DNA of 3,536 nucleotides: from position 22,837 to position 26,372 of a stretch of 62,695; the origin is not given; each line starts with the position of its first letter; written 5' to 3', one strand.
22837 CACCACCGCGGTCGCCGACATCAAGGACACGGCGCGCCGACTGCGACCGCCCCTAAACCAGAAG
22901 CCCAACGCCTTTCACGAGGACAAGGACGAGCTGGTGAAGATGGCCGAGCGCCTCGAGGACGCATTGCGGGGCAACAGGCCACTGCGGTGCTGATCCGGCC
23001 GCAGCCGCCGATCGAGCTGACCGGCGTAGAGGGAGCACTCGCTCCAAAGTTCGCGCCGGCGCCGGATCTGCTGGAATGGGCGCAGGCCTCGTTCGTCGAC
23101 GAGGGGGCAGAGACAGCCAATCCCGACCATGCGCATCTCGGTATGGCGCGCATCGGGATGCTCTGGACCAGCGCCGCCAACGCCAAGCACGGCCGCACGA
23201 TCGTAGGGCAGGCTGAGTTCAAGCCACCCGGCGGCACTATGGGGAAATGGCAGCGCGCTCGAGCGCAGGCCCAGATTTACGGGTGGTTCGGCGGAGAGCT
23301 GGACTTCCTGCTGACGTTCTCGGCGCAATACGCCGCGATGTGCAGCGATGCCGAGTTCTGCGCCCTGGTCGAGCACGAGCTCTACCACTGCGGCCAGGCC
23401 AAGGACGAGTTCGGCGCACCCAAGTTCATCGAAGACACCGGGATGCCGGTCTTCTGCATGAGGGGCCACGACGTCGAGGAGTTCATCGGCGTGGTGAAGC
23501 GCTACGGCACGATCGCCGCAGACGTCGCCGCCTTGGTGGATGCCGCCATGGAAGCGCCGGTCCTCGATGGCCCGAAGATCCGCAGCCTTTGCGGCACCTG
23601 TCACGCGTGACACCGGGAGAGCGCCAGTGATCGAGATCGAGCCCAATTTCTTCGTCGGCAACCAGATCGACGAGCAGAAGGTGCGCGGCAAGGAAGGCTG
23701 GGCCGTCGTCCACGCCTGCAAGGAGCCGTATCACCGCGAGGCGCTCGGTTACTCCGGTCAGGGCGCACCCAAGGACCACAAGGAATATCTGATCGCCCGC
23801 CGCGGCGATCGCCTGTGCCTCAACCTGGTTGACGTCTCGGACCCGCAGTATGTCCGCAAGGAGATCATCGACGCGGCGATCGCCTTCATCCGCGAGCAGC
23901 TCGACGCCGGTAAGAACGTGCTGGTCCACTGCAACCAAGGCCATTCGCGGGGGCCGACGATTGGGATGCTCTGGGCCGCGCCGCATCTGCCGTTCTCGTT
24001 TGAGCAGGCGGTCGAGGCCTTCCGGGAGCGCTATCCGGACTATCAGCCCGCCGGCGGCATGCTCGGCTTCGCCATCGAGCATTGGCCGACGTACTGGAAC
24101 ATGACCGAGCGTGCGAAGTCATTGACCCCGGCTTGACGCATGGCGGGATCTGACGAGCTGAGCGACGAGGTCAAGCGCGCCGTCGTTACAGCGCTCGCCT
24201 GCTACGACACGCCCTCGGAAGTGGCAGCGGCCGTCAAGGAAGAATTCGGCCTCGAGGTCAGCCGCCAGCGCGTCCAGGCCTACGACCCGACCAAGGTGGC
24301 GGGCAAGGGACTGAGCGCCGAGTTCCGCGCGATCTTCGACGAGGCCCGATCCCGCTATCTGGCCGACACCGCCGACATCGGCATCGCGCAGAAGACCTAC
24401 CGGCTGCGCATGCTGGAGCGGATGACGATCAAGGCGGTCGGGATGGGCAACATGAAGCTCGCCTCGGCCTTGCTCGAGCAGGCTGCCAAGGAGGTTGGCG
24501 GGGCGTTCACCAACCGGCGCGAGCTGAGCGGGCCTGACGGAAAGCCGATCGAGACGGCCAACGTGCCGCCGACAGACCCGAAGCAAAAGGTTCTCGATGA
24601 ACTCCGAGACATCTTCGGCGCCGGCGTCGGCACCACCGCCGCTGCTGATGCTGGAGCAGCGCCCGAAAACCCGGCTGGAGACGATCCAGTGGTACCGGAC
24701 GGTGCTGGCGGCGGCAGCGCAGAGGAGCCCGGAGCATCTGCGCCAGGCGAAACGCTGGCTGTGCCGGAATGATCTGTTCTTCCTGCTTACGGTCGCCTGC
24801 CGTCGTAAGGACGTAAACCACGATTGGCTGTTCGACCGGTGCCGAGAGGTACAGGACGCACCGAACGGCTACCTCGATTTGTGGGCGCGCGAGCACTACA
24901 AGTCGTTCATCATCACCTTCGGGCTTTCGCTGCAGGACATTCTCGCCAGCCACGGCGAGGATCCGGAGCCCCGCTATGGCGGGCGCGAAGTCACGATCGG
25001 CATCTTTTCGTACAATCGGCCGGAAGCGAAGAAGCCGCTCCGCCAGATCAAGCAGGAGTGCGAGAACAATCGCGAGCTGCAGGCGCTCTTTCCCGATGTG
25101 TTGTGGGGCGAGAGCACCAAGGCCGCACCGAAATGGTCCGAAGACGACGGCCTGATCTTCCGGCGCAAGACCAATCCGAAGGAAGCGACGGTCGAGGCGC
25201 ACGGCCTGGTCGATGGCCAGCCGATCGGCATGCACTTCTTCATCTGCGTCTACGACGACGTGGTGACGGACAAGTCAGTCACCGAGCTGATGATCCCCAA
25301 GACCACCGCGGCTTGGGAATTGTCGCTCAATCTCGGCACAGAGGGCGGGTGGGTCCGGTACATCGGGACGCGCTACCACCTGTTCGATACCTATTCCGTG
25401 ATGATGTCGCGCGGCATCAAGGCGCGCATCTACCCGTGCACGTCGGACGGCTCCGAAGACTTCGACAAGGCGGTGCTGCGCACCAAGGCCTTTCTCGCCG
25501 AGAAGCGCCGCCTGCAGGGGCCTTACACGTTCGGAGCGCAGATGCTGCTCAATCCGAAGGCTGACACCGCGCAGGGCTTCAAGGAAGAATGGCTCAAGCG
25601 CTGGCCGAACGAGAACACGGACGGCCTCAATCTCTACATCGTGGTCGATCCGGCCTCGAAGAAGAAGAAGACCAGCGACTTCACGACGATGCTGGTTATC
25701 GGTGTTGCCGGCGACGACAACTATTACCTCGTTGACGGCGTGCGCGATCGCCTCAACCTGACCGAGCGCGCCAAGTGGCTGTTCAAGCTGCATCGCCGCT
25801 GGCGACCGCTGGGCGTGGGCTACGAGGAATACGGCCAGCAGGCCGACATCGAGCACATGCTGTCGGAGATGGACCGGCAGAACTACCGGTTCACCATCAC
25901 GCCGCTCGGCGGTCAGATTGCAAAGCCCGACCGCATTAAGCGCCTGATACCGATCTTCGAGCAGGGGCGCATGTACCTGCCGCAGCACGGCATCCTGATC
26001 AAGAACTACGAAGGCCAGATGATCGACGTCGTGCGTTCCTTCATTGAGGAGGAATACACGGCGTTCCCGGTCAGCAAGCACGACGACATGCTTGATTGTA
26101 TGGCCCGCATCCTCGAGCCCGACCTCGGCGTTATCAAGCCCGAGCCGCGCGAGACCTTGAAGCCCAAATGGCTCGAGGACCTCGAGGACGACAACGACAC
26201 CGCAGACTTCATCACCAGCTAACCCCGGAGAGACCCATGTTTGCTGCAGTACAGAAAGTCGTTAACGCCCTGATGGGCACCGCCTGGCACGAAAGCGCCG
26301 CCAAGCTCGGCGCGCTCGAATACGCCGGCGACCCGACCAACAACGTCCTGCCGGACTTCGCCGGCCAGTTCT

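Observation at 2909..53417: The 12-bp palindrome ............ occurs seven times, mostly just upstream of gene starts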

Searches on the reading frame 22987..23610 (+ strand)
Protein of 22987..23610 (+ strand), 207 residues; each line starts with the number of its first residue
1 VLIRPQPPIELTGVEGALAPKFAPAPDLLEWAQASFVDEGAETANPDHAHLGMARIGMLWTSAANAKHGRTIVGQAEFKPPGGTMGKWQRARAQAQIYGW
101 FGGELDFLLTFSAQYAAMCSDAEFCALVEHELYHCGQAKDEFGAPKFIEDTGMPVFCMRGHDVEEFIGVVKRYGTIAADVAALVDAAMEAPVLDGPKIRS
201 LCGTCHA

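Call 10: search_protein_families(library=phrogs, proteins=[window:22987-23610:+], max_evalue=0.001)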
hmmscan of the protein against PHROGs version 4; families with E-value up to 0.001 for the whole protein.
window:22987-23610:+ (207 aa): 2 families
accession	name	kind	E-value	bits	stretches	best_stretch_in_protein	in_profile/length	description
phrog_513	-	integration and excision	4.9e-67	226.4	1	3-206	3-204/208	transposase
phrog_18648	-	unknown function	1.6e-28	99.6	1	121-206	1-85/87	-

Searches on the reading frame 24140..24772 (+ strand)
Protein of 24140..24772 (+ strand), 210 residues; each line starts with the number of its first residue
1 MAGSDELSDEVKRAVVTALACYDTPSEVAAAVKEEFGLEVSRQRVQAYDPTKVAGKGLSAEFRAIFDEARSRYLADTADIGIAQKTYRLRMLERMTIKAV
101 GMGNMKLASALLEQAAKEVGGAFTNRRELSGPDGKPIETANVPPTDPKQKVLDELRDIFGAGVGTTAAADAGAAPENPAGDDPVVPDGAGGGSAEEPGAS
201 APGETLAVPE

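Call 10: search_protein_families(library=phrogs, proteins=[window:24140-24772:+], max_evalue=0.001)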
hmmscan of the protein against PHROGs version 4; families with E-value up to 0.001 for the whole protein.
window:24140-24772:+ (210 aa): 3 families
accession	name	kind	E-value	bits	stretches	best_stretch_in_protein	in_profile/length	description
phrog_546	-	unknown function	3.1e-50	171.4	1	6-146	3-143/162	-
phrog_35993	-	unknown function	2e-18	67.6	1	9-89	6-87/100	-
phrog_18741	-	unknown function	2.6e-12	47.9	1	78-147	6-76/100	-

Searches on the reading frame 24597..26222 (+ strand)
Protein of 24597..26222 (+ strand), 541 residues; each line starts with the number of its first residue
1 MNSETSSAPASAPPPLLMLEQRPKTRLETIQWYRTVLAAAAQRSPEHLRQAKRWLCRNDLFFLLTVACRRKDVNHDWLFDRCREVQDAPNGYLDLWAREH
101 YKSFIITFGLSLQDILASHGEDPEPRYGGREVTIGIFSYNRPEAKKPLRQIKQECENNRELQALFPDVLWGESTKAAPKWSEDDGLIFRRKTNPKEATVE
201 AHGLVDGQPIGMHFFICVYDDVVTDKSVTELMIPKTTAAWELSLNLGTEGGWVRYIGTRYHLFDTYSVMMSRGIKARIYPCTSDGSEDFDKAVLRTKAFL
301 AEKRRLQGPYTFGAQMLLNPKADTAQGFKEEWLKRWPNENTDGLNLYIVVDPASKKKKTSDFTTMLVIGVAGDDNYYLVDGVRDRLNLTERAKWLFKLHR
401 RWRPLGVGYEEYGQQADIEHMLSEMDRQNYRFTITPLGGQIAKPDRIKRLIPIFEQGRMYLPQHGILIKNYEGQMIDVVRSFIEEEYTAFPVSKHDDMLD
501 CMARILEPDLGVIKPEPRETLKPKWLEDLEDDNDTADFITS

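Call 10: search_protein_families(library=phrogs, proteins=[window:24597-26222:+], max_evalue=0.001)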
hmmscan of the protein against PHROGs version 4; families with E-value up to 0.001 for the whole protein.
window:24597-26222:+ (541 aa): 4 families
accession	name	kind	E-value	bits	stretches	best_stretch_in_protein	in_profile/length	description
phrog_38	-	head and packaging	4.1e-50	172.2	1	87-507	303-701/760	terminase large subunit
phrog_5573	-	head and packaging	8.7e-16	59.1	1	319-507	56-232/250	terminase large subunit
phrog_979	-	head and packaging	4.3e-12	46.5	1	323-505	411-595/642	terminase large subunit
phrog_20726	-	unknown function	0.0003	21.5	0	344-507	1-171/199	-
